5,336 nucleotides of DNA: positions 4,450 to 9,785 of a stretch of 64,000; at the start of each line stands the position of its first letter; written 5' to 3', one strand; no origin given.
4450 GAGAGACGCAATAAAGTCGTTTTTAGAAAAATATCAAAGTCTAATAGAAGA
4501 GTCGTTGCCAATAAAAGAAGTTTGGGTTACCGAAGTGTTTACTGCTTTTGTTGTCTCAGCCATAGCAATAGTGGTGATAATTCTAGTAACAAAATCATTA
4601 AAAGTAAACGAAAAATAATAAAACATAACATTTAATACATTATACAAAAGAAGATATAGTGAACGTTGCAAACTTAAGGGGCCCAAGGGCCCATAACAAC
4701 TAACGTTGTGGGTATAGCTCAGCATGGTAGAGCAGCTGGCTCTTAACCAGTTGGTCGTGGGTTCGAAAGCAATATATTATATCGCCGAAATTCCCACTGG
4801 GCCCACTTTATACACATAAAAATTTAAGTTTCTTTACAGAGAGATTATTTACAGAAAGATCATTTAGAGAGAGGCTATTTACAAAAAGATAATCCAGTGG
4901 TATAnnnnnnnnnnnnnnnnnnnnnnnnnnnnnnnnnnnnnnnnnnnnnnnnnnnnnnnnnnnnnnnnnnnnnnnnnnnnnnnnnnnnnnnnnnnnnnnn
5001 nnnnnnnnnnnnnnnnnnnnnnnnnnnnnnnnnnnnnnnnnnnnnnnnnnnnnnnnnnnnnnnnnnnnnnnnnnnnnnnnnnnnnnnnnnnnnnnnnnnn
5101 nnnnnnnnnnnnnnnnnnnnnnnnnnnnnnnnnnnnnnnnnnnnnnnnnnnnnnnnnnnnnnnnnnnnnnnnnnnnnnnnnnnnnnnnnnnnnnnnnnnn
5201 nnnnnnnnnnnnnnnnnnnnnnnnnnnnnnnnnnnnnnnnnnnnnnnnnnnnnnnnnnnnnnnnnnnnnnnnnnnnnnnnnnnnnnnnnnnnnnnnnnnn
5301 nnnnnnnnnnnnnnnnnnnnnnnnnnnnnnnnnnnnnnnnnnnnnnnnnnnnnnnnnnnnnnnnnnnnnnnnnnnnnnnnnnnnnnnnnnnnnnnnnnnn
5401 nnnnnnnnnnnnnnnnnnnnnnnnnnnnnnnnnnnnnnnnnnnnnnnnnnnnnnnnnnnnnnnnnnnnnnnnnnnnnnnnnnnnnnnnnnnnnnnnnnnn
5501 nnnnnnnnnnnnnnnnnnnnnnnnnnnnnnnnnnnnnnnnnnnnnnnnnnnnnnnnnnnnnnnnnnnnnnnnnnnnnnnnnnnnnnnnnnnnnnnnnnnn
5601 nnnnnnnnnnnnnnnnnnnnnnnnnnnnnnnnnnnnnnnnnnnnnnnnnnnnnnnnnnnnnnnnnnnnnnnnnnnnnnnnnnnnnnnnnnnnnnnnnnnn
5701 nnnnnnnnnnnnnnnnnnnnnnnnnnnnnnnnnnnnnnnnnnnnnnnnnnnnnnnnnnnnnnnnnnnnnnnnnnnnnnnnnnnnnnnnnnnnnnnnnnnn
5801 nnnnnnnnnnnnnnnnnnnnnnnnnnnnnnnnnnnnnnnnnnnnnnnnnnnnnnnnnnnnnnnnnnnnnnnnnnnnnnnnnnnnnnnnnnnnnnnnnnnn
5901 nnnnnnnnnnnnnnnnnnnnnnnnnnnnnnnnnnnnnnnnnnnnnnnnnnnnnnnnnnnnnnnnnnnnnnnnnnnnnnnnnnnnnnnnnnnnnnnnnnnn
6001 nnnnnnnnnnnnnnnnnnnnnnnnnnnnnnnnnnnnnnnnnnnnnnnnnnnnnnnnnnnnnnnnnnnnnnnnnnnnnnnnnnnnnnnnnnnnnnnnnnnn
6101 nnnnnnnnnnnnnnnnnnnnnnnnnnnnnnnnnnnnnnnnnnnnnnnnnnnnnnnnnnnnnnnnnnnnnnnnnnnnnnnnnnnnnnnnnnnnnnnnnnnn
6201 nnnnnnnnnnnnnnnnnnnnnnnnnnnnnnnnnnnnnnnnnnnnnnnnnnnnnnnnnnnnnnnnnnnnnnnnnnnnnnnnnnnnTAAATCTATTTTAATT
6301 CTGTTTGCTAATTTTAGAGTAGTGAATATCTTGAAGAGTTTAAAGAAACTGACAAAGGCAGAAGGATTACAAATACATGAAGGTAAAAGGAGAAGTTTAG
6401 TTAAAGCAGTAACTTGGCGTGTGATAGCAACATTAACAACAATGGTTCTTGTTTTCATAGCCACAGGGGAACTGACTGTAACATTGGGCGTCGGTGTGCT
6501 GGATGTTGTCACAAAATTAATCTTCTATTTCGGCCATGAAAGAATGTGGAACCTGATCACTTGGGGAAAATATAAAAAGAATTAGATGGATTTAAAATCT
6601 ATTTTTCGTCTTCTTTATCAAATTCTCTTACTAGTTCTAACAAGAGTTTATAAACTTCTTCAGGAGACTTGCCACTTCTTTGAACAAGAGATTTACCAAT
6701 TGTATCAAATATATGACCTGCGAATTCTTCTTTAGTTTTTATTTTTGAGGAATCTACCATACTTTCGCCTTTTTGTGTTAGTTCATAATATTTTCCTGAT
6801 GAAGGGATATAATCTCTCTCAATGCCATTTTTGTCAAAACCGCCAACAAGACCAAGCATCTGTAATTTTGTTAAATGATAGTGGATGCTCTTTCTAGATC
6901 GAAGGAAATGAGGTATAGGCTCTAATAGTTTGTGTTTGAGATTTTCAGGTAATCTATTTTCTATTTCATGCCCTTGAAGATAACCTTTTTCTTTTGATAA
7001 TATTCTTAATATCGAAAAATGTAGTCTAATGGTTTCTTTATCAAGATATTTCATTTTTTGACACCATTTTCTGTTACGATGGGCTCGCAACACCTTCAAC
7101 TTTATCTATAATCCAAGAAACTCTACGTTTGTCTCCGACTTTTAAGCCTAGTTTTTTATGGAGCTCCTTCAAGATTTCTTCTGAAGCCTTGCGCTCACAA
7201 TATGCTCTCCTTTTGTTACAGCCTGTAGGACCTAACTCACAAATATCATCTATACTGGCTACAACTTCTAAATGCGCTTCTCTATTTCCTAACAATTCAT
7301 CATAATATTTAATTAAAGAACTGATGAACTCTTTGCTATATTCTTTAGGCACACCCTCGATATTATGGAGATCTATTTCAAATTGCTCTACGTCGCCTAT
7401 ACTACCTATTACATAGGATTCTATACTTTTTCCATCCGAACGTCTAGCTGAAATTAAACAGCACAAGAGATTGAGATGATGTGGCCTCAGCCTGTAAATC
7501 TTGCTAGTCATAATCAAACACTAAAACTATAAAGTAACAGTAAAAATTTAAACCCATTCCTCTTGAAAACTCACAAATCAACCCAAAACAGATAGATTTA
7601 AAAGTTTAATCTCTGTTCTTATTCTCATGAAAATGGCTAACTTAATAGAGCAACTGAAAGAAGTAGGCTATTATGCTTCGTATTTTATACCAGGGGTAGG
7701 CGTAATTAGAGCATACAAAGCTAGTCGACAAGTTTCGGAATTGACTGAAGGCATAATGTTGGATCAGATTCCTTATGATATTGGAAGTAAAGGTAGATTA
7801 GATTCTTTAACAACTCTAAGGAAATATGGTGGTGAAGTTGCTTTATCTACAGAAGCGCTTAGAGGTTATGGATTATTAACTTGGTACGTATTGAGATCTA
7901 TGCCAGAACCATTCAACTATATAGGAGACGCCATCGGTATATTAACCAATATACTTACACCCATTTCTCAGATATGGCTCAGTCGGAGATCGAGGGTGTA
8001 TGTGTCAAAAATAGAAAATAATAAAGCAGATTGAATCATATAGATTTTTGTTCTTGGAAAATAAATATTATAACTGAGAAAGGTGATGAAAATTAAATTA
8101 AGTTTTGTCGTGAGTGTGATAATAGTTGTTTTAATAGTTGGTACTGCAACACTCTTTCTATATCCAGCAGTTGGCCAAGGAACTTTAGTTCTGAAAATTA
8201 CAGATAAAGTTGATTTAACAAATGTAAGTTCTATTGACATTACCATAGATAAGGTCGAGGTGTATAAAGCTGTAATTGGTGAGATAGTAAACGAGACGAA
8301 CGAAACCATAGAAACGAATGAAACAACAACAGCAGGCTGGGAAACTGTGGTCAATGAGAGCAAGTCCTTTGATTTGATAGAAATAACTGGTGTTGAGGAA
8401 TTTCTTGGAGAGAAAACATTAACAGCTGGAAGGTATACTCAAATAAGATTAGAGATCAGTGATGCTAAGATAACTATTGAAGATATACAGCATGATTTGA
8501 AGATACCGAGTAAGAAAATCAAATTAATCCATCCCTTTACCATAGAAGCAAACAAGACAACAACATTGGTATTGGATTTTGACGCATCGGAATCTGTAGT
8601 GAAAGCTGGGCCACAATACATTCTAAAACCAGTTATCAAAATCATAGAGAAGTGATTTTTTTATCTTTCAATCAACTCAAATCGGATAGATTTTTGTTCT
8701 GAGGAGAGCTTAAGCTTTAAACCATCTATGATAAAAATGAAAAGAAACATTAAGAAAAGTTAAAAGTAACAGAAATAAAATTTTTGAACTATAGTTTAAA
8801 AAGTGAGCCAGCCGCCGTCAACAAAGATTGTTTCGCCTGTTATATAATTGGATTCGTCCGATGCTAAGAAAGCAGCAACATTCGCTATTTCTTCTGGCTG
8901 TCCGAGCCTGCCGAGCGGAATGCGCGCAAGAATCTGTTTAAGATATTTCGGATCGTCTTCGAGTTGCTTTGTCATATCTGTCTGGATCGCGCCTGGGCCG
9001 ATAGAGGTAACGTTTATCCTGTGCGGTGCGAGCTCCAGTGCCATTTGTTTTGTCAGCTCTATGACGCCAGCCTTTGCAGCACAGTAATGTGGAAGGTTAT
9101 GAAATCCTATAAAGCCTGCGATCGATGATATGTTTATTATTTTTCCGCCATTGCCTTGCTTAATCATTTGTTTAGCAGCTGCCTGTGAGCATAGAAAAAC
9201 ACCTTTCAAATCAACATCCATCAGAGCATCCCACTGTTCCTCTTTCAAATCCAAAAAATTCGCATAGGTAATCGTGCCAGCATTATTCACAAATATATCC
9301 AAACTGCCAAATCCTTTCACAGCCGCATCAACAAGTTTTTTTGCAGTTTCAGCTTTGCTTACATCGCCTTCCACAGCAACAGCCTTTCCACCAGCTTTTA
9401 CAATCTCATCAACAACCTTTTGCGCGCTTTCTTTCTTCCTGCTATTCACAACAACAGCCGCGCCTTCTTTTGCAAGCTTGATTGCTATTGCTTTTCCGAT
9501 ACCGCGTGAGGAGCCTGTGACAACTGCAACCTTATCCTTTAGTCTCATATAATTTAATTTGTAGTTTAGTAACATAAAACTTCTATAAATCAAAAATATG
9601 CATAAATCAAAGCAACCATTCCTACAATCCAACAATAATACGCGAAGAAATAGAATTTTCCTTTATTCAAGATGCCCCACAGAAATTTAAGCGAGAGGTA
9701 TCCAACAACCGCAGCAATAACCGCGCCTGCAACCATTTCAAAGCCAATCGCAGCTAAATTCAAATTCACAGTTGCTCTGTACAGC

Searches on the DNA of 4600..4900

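Call 104: search_rna_families(source=window, start=4600, end=4900, threshold=evalue, max_evalue=1, show_alignments=1)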
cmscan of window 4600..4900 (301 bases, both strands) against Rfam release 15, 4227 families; matches with E-value up to 1: 1.
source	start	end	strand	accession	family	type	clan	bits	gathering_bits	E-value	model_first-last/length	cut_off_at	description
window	4708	4781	+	RF00005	tRNA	Gene; tRNA;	CL00001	28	29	0.00054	1-71/71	no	tRNA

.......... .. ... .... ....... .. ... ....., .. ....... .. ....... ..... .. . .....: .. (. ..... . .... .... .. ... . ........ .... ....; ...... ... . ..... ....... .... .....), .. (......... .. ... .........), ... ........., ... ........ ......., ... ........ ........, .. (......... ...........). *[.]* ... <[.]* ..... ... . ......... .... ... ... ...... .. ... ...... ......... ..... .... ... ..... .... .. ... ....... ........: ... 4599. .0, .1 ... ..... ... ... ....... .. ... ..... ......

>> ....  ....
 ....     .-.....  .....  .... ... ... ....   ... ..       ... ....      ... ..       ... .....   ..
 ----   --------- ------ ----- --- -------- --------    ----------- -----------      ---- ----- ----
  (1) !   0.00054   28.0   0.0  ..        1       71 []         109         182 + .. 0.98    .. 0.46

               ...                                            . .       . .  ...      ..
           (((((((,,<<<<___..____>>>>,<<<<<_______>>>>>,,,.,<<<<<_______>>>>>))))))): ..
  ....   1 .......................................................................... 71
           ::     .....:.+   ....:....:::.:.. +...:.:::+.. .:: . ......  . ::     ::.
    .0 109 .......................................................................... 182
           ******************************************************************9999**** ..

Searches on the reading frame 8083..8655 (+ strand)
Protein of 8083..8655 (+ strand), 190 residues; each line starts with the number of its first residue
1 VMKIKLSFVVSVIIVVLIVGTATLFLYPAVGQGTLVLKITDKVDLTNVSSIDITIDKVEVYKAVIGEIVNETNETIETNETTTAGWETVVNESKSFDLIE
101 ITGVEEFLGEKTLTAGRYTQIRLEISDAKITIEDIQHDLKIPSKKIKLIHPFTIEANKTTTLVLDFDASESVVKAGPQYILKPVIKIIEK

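Call 40: search_protein_families(library=pfam, proteins=[window:8083-8655:+], max_evalue=0.001)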
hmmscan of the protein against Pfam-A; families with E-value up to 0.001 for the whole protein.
window:8083-8655:+ (190 aa): 1 family
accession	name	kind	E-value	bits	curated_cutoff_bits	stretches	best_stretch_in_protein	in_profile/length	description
PF14321.11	DUF4382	-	3.9e-25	89.1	25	1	32-183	1-136/136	Domain of unknown function (DUF4382)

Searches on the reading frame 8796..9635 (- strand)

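Call 40: search_protein_families(library=pfam, proteins=[window:8796-9635:-], max_evalue=0.001)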
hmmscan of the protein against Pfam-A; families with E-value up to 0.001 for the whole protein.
window:8796-9635:- (279 aa): 6 families
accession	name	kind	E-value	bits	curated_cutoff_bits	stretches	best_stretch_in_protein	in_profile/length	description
PF13561.12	adh_short_C2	-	2.1e-74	250.5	27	1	43-276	5-235/236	Enoyl-(Acyl carrier protein) reductase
PF00106.31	adh_short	-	2.1e-64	217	26.6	1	35-228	1-193/195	short chain dehydrogenase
PF08659.16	KR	-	1e-15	58.5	22.6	1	38-190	4-155/180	KR domain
PF23441.1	SDR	-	4.9e-07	29.8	27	1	146-276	122-255/258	SDR-like rossmann domain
PF02882.25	THF_DHG_CYH_C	-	3.9e-05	23.5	27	1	30-96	32-101/160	Tetrahydrofolate dehydrogenase/cyclohydrolase, NAD(P)-binding domain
PF04312.18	DUF460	-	0.00036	20.7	28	1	33-101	27-94/135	Protein of unknown function (DUF460)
